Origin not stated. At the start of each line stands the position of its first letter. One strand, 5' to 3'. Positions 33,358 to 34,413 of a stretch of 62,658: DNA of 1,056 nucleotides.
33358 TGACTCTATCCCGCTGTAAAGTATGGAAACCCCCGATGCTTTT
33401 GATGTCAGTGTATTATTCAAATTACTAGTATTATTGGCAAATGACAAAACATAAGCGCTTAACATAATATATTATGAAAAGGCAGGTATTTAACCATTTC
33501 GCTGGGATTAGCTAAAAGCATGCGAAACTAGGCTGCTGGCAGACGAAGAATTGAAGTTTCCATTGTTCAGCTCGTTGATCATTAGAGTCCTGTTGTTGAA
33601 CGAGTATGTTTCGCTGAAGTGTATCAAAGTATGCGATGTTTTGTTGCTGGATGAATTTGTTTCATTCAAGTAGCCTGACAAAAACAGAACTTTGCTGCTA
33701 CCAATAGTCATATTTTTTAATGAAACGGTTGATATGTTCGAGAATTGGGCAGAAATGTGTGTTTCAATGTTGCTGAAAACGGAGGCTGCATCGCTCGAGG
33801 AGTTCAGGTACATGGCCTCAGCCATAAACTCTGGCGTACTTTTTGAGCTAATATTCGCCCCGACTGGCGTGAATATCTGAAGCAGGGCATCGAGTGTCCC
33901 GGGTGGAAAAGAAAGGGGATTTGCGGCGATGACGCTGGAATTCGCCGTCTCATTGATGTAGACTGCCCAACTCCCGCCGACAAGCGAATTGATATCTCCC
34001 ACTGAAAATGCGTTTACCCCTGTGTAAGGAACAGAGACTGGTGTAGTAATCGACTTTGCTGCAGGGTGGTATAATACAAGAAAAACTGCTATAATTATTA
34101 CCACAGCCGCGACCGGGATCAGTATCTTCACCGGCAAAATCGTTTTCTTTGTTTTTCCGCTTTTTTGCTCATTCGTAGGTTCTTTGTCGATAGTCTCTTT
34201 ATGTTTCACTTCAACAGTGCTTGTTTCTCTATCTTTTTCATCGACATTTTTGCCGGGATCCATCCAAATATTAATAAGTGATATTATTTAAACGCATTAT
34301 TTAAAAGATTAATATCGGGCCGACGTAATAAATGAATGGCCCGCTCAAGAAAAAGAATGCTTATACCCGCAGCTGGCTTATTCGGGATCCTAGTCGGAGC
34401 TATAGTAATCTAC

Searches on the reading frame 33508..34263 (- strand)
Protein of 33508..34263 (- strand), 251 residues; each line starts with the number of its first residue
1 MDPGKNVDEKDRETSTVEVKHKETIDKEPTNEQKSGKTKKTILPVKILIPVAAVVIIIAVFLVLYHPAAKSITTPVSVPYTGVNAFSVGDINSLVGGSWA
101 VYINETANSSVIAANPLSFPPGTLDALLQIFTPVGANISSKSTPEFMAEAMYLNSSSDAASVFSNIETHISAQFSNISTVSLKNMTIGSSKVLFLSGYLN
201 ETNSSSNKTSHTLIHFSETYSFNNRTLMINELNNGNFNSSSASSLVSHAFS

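Call 30: search_protein_families(library=pfam, proteins=[window:33508-34263:-], max_evalue=0.1)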
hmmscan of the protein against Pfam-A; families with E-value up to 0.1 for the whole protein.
window:33508-34263:- (251 aa): 1 family
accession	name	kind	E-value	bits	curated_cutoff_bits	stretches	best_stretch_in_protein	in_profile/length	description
PF14610.12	Psg1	-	0.026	14.8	30.1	1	8-65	122-177/186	Ykl077w/Psg1 (Pma1 Stabilization in Golgi)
